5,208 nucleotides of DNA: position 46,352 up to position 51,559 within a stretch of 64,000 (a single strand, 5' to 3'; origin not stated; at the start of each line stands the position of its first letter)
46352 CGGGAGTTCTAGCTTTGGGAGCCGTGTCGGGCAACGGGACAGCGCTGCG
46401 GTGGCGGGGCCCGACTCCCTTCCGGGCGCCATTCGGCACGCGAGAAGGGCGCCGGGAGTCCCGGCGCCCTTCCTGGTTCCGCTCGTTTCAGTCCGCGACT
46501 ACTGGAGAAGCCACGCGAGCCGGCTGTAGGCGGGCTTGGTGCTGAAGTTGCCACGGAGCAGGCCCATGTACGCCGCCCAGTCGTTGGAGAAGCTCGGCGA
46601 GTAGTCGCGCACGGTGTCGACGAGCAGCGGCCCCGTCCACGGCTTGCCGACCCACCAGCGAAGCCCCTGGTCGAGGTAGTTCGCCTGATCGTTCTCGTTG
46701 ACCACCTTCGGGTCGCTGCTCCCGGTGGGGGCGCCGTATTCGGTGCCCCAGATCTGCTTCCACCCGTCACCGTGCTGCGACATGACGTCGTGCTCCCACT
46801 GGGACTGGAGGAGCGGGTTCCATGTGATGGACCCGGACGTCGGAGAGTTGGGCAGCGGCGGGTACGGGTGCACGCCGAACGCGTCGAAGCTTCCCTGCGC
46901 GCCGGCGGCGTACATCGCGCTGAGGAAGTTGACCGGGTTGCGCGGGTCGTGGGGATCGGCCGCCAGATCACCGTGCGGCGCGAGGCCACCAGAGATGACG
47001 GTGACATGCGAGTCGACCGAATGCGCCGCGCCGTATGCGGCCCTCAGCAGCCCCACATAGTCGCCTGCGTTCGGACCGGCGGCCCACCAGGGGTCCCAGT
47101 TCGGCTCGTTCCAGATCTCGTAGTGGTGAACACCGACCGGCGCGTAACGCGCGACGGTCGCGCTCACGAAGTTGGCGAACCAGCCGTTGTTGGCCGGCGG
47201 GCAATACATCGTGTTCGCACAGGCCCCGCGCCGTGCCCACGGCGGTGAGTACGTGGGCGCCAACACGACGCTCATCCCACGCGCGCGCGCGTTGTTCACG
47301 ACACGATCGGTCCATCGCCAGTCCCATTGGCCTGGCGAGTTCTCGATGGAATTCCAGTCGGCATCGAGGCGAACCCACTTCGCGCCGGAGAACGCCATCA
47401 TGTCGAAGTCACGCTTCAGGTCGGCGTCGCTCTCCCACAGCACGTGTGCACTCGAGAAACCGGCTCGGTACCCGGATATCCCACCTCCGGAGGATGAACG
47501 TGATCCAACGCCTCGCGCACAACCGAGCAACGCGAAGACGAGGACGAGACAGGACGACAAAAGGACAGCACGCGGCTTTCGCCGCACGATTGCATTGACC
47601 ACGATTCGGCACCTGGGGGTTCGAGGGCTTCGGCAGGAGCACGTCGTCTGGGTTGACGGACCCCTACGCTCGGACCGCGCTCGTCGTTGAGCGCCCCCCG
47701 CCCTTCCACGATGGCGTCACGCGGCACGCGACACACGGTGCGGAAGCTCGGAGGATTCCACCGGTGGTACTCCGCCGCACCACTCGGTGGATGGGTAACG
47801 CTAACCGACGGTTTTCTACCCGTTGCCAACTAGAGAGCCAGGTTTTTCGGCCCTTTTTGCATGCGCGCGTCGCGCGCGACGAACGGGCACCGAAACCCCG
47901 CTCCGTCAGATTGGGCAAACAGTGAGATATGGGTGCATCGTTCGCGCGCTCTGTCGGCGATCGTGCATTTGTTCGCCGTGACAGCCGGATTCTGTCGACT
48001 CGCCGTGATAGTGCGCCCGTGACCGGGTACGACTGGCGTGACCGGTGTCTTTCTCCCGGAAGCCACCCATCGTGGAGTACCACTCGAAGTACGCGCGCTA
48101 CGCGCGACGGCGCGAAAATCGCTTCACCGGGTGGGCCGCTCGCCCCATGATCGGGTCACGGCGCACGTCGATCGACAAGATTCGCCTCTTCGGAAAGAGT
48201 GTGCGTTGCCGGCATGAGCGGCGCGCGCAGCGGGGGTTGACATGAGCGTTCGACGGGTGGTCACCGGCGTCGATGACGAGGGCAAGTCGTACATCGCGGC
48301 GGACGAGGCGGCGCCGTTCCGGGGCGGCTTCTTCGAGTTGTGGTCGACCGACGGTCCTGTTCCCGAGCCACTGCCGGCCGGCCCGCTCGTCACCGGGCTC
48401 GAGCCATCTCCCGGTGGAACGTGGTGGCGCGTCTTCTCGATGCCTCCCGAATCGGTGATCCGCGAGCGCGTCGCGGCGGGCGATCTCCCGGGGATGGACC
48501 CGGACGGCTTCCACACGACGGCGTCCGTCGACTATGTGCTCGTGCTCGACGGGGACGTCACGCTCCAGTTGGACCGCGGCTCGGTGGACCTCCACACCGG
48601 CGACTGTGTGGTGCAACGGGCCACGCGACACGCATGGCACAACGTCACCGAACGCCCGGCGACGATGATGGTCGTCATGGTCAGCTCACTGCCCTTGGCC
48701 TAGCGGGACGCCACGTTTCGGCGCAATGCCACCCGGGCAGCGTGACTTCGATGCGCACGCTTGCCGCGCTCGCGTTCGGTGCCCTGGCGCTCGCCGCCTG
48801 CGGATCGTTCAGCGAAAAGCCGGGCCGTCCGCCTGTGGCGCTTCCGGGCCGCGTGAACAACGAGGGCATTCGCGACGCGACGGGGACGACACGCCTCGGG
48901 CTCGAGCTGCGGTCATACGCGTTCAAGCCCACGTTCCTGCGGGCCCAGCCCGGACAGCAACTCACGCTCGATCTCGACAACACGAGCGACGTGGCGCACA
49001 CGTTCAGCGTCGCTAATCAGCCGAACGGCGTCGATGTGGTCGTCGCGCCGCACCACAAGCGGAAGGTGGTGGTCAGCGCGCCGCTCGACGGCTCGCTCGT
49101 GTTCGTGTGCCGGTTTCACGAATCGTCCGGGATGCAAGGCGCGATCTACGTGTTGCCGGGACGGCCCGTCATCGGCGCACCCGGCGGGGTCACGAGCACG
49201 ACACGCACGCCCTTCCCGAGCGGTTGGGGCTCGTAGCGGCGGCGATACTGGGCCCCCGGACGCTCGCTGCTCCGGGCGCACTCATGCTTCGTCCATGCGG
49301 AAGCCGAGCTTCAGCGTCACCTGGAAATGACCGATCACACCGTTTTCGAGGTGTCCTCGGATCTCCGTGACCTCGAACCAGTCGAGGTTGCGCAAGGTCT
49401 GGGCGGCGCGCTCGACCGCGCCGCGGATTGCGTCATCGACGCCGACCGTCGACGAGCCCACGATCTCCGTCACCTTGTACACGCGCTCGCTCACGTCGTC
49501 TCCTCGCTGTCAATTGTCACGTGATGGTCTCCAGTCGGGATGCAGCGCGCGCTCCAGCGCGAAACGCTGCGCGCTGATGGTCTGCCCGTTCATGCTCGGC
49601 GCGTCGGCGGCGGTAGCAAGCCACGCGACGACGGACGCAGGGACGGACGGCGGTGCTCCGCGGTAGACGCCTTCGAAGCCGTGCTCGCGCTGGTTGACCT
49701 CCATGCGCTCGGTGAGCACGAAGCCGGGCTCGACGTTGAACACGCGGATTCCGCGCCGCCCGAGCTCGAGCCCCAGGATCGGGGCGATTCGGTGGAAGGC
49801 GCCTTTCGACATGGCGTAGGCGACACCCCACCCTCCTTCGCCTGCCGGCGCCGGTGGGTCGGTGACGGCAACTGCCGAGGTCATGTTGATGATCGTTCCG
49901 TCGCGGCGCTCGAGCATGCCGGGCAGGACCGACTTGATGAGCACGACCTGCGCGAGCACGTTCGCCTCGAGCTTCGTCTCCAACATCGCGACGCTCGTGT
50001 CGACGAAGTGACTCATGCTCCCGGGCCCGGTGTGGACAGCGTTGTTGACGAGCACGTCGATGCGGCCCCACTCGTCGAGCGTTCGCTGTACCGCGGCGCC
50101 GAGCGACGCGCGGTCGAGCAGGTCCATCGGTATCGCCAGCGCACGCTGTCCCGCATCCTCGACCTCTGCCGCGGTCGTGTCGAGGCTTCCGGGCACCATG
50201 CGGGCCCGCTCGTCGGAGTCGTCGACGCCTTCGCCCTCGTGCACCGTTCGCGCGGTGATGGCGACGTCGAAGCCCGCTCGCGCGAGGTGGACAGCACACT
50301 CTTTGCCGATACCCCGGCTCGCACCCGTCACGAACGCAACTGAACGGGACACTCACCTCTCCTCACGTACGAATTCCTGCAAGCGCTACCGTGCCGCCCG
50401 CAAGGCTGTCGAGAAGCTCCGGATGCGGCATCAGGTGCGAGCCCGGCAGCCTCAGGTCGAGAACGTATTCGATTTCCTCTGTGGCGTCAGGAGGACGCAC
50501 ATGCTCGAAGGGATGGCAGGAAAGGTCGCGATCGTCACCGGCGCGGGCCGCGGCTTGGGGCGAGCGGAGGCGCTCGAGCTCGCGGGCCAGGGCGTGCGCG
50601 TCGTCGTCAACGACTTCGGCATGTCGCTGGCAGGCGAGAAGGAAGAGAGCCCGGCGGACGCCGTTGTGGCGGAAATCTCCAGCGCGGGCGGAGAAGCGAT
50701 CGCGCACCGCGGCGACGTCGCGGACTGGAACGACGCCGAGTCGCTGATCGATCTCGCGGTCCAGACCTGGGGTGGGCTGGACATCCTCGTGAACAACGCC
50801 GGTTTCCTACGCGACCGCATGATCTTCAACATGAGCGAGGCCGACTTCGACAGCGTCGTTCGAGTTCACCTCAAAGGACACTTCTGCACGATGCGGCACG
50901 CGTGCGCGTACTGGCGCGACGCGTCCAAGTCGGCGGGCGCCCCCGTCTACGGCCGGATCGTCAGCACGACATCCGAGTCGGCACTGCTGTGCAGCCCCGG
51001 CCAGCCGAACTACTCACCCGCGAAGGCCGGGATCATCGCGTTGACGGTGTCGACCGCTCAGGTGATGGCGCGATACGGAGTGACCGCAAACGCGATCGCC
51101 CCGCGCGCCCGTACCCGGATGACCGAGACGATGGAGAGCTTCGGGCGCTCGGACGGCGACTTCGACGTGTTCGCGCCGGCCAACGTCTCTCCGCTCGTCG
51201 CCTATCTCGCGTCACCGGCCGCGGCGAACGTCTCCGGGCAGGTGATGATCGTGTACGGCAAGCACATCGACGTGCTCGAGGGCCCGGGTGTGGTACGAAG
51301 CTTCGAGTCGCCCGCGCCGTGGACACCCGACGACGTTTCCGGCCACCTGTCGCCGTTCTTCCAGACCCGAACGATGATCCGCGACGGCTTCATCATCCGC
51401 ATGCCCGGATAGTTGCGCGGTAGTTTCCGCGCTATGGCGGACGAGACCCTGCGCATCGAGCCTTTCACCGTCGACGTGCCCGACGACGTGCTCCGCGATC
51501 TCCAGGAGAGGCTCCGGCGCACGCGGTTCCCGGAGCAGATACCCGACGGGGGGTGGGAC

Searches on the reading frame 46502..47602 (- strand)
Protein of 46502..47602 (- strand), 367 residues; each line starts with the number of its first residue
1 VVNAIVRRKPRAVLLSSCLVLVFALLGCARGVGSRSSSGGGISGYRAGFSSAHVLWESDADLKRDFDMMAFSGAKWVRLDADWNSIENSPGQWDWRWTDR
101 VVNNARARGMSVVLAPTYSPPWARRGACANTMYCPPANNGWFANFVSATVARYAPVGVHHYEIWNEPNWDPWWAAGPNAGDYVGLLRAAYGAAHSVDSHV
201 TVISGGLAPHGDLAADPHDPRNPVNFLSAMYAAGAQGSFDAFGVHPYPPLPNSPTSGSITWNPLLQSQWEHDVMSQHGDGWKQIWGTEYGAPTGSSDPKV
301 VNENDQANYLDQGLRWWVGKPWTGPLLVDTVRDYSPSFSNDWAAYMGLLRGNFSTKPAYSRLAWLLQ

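Call 36: search_protein_families(library=pfam, proteins=[window:46502-47602:-], max_evalue=0.00001)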
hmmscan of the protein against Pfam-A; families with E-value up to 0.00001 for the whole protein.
window:46502-47602:- (367 aa): 2 families
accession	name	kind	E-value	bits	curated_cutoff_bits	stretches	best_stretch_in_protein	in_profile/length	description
PF00150.24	Cellulase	-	1e-09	38.8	23.5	1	50-310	14-253/272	Cellulase (glycosyl hydrolase family 5)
PF02449.21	Glyco_hydro_42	-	2.3e-07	31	21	1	60-121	10-73/376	Beta-galactosidase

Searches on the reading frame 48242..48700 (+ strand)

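Call 36: search_protein_families(library=pfam, proteins=[window:48242-48700:+], max_evalue=0.00001)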
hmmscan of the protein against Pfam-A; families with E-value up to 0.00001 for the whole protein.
window:48242-48700:+ (153 aa): 1 family
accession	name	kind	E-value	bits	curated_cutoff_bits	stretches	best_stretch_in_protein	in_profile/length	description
PF07883.17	Cupin_2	-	3.2e-08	33.6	27.2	1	91-145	16-69/70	Cupin domain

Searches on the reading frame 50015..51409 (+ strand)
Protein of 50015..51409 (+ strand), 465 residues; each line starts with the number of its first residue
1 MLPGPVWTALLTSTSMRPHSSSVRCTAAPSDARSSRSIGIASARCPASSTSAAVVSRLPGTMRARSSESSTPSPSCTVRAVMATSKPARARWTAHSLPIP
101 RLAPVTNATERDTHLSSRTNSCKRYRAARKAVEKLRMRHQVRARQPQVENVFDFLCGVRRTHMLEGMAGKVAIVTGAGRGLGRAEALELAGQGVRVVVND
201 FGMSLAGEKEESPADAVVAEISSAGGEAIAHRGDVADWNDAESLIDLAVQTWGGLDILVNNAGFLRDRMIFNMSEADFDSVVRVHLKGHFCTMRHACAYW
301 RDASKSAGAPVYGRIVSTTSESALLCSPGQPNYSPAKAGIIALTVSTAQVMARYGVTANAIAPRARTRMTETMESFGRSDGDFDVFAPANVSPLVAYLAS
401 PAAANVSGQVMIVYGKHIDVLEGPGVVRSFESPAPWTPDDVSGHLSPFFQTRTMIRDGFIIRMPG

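Call 36: search_protein_families(library=pfam, proteins=[window:50015-51409:+], max_evalue=0.00001)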
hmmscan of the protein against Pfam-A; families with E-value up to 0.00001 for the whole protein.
window:50015-51409:+ (465 aa): 3 families
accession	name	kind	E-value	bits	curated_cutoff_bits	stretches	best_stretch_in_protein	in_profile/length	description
PF00106.31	adh_short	-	6.2e-38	130.7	26.6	1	170-371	1-188/195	short chain dehydrogenase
PF13561.12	adh_short_C2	-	3.1e-34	119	27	1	176-413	1-231/236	Enoyl-(Acyl carrier protein) reductase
PF08659.16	KR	-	2.2e-11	44.5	22.6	1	172-343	3-159/180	KR domain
